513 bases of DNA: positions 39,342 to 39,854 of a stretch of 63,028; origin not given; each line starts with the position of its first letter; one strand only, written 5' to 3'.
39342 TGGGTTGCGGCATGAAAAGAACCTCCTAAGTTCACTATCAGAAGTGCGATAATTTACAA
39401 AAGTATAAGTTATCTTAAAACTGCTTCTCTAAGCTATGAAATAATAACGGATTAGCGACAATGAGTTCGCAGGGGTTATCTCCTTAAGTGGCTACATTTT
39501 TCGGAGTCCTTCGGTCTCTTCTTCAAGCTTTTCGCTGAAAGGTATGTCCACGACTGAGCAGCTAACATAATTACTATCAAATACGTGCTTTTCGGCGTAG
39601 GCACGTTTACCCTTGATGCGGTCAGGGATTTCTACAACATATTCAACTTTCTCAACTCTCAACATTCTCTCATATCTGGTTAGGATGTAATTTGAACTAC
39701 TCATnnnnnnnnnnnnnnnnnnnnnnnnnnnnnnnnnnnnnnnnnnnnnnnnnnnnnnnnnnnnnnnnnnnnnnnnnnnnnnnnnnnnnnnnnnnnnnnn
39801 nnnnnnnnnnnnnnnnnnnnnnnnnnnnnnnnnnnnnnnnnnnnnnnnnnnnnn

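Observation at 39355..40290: AT-rich two-gene cassette (PD-(D/E)xK nuclease-like protein plus 70-aa partner) inserted between mtnP and mtnA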

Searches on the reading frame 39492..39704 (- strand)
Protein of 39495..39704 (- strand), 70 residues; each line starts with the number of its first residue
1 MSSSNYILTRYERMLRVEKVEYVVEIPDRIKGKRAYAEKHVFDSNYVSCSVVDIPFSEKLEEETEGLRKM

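Call 4: search_protein_families(library=pfam, proteins=[window:39495-39704:-], max_evalue=1)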
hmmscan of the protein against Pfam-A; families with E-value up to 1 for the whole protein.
seq(70 aa): 0 families

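Call 5: search_protein_families(library=padloc, proteins=[window:39495-39704:-], max_evalue=1)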
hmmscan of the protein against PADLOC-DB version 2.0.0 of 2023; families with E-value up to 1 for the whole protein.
seq(70 aa): 0 families
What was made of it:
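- On Known anti-phage defence systems (PADLOC-DB v2): There were no hits at E up to 1 for either protein (call 5).
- PADLOC has no match (call 5).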

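Call 6: search_protein_families(library=ncbifam, proteins=[window:39495-39704:-], max_evalue=1)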
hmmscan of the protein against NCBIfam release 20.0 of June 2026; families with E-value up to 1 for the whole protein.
seq(70 aa): 0 families

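Call 7: search_protein_families(library=phrogs, proteins=[window:39495-39704:-], max_evalue=1)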
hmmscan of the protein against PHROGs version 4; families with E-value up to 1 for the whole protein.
seq(70 aa): 1 family
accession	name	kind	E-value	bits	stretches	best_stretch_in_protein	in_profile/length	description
phrog_26963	-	moron, auxiliary metabolic gene and host takeover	0.28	12.2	1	3-53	17-68/77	membrane protein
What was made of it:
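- Closest known: Type II toxin-antitoxin modules with toxin-first order. Different: There is no homology to any of these families (calls 4-7).
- Neither protein hits any TA or defence model in PADLOC, Pfam, NCBIfam or PHROGs (calls 4-7).
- Tried and rejected: PADLOC, NCBIfam and PHROGs scans of both proteins gave nothing usable (calls 5-7).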

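Call 9: find_homologous_proteins(query=window:39495-39704:-, max_evalue=0.01)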
Query seq(70 aa) (70 aa): 6 proteins with E <= 0.01 among 6 candidates.
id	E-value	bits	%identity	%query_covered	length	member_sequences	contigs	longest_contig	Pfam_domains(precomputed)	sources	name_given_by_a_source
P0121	6.0e-38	144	100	100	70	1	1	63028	-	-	-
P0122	4.4e-31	123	87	100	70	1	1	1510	-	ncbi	-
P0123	2.0e-22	95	67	100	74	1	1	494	-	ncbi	-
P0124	1.4e-21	93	61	100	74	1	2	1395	-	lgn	-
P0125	1.1e-20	90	61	100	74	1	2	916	-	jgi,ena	-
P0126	1.2e-18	84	59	99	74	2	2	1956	-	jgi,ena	-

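Call 12: find_encoding_contigs(protein=P0126, flank=5000, max_places=4)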
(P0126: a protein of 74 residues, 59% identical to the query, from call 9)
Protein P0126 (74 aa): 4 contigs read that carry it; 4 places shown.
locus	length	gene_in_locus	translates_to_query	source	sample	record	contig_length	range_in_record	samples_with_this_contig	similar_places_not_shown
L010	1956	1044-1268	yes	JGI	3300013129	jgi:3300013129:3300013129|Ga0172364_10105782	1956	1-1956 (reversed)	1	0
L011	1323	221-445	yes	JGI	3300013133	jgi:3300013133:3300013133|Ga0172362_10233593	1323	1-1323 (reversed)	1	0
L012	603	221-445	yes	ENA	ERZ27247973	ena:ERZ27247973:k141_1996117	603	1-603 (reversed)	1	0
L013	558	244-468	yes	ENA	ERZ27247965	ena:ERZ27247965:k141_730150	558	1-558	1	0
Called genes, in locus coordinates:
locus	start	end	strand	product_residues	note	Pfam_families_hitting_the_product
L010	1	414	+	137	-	?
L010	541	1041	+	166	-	-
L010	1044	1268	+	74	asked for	-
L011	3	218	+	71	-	?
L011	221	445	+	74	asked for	-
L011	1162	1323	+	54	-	?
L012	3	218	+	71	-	?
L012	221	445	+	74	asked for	-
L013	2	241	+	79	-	?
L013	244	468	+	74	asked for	-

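Call 38: find_homologous_proteins(query=A3, max_evalue=0.001)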
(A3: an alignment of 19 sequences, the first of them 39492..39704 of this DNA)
Query A3 (19 sequences) (70 aa, profile of the alignment): 233 proteins with E <= 0.001 among 2068 candidates; the best 120 are listed.
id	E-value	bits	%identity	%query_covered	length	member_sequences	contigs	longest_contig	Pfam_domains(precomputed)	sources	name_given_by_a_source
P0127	9.4e-35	136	54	100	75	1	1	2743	-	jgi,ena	-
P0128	2.6e-34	134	58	99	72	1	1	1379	-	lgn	-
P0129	3.7e-34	134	59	100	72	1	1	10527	-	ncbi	-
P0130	1.5e-33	132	58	99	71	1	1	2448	-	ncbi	-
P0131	1.7e-33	132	59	100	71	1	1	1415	-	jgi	jgi:hypothetical protein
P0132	2.0e-33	132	57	100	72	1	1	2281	-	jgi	jgi:hypothetical protein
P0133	2.0e-33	132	57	100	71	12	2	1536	-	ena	-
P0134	2.7e-33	131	61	99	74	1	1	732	-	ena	-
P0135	3.5e-33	131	57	100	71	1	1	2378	-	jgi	jgi:hypothetical protein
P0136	3.7e-33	131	57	100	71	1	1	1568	-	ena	-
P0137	3.8e-33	131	56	100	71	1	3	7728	-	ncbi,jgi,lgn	jgi:hypothetical protein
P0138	4.1e-33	131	56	100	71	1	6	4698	-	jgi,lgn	-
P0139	4.2e-33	131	56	100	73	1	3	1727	-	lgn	-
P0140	4.3e-33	130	59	100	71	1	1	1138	-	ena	-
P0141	5.0e-33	130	59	100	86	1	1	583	-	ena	-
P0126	2.9e-31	125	59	99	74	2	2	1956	-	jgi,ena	-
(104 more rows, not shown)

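Call 46: predict_structure(alignment_id=A4)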
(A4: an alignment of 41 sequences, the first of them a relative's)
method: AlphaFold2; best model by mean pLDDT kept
length: 70 residues; sequences in the alignment: 41
mean_pLDDT: 96.0   pTM: 0.61
mean pLDDT of the five models: 96.0, 89.4, 89.0, 71.5, 69.8
residues with pLDDT >= 90: 68; 70-90: 2; 50-70: 0; < 50: 0
segments of 3 or more residues with pLDDT < 50: none
pLDDT, mean of each block of 10 residues (from residue 1): 93 96 97 97 98 95 96
secondary structure, 60 per line:
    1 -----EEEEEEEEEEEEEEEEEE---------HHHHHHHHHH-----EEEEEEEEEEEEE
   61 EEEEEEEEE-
elements in order: E6-23 H33-42 E48-69
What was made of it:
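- That looks like a protein that completes another protein's sheet (call 46).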

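Call 50: fold_search(model_id=the predicted structure, library=pdb)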
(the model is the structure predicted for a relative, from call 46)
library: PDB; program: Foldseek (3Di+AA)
matches with E <= 10: 19; with E <= 0.001: 0
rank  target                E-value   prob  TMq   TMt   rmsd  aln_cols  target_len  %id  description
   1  9lbz_I                2.9e+00  0.07  0.29  0.06  12.9        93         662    9  unique-vertex of mature phage N4 (released 2025-04-16)
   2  9lbz_A                3.1e+00  0.07  0.29  0.06  12.8        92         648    9  unique-vertex of mature phage N4 (released 2025-04-16)
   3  9bgm_C                3.3e+00  0.06  0.30  0.05  12.9        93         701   12  Pseudomonas phage DEV neck and tail (portal, head-to-tail and tail tube proteins) (released 2024-09-04)
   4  7qil_MODEL_1_A        3.3e+00  0.02  0.18  0.10  17.6        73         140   16  Solution NMR structure of halophilic DnaE intein (released 2022-04-27)
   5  3e56                  3.8e+00  0.08  0.29  0.28  14.1        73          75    8  The 2.0 Angstrom Resolution Crystal Structure of NpR1517, a Putative Heterocyst Differentiation Inhibitor from Nostoc pu (released 2009-01-20)
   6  9zdw_PA               4.4e+00  0.06  0.31  0.06  13.0        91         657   11  Pseudomonas phage DEV delta-gp53 mutant neck and tail (portal, head-to-tail and tail tube proteins) (released 2026-01-21)
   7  8u5f_B                4.4e+00  0.02  0.24  0.09  10.5        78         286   13  Crystal Structure of Trypsinized Clostridium perfringens Enterotoxin (released 2023-09-27)
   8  6uwr_A                5.5e+00  0.01  0.17  0.04  10.8        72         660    7  Clostridium difficile binary toxin translocase CDTb in asymmetric tetradecamer conformation (released 2020-01-22)
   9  9lc1_A                5.8e+00  0.04  0.29  0.05  12.9        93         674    9  portal of mature phage N4 (released 2025-04-16)
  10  8u5f_H                6.7e+00  0.02  0.23  0.09  10.5        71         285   11  Crystal Structure of Trypsinized Clostridium perfringens Enterotoxin (released 2023-09-27)
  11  9lbz_L                7.2e+00  0.02  0.28  0.05  13.0        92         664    9  unique-vertex of mature phage N4 (released 2025-04-16)
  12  9a9s_D                7.2e+00  0.01  0.18  0.14  14.0        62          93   11  Human elongation factor 1  complex (released 2025-07-30)
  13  2yy3_A                7.2e+00  0.01  0.15  0.13  19.5        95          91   15  Crystal Structure of translation elongation factor EF-1 beta from Pyrococcus horikoshii (released 2007-10-30)
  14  4dx9_m                7.7e+00  0.01  0.16  0.12  12.1        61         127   11  ICAP1 in complex with integrin beta 1 cytoplasmic tail (released 2013-01-09)
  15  9lbz_H                8.3e+00  0.03  0.29  0.06  12.9        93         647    9  unique-vertex of mature phage N4 (released 2025-04-16)
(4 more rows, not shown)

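Call 51: search_protein_representatives(alignment_id=A4)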
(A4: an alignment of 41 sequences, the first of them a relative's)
Query: 41 sequences, 74 profile positions. Proteins with E-value up to 0.001 (for the whole library): 19; up to 1e-10: 9; up to 1e-30: 2. The best 19 are listed.
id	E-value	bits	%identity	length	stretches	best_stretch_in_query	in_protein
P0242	4.5e-32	125.6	-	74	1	1-73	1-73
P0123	2.2e-31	123.4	-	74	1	1-73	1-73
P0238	2.9e-30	119.8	-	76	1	1-70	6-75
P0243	2.7e-27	110.3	-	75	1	1-72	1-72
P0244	5.6e-24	99.7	-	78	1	1-71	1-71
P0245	5.9e-23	96.4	-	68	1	4-70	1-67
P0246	1.2e-20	88.9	-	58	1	14-71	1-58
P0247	5.1e-19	83.8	-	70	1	3-67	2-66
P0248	5.6e-15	70.8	-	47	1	24-69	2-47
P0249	1.5e-07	47.1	-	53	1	4-36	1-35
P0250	2.3e-07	46.4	-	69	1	4-69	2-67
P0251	9.9e-07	44.4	-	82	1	3-70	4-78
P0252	4.5e-05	39.1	-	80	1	4-67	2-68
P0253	7.4e-05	38.4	-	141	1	40-69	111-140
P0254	1.0e-04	37.9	-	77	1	1-67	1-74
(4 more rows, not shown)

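Call 70: find_encoding_contigs(protein=P0122, flank=3000, max_places=3)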
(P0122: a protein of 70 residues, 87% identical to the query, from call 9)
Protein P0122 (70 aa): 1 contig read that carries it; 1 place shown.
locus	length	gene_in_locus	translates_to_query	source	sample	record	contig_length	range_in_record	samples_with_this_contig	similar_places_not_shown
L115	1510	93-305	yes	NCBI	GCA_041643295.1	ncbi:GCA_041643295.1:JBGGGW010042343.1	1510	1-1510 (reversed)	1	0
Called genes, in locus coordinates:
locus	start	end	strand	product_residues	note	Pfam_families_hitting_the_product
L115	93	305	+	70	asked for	-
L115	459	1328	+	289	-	PF01048:PNP_UDP_1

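Call 83: fold_search(model_id=the predicted structure, library=viral)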
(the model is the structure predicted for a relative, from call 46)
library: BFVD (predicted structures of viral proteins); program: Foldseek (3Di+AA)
matches with E <= 10: 202; with E <= 0.001: 1
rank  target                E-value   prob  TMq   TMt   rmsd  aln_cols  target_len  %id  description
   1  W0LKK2                5.0e-04  1.00  0.43  0.41   5.5        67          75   25  (no name in the UniProt tables at hand)
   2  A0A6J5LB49            3.6e-03  1.00  0.37  0.16   6.1        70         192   17  Uncharacterized protein [uncultured Caudovirales phage]
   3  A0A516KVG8            4.4e-03  1.00  0.37  0.46   5.7        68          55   16  (no name in the UniProt tables at hand)
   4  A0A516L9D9            2.4e-02  0.98  0.49  0.45   4.3        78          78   10  (no name in the UniProt tables at hand)
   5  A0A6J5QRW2            2.4e-02  0.98  0.40  0.31   6.2        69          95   10  Uncharacterized protein [uncultured Caudovirales phage]
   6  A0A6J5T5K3            2.5e-02  0.95  0.35  0.22   6.7        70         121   13  Uncharacterized protein [uncultured Caudovirales phage]
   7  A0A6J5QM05            2.7e-02  0.85  0.36  0.19   7.8        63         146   16  Uncharacterized protein [uncultured Caudovirales phage]
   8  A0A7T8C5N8            4.4e-02  0.75  0.37  0.31   6.9        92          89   12  (no name in the UniProt tables at hand)
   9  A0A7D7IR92            5.1e-02  0.94  0.41  0.32   7.1        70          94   11  (no name in the UniProt tables at hand)
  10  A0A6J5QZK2            5.5e-02  0.95  0.47  0.47   4.5        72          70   15  Uncharacterized protein [uncultured Caudovirales phage]
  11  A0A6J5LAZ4            6.3e-02  0.90  0.49  0.24   6.3        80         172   16  Uncharacterized protein [uncultured Caudovirales phage]
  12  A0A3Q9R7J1            7.2e-02  0.72  0.33  0.38   6.7        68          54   18  Uncharacterized protein [Bacillus phage pW2]
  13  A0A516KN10            7.7e-02  0.84  0.39  0.42   4.9        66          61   14  Uncharacterized protein [Bacillus phage vB_BmeM-Goe8]
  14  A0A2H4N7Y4            8.3e-02  0.92  0.40  0.21   6.8        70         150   13  (no name in the UniProt tables at hand)
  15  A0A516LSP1            1.0e-01  0.91  0.50  0.37   4.2        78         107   10  (no name in the UniProt tables at hand)
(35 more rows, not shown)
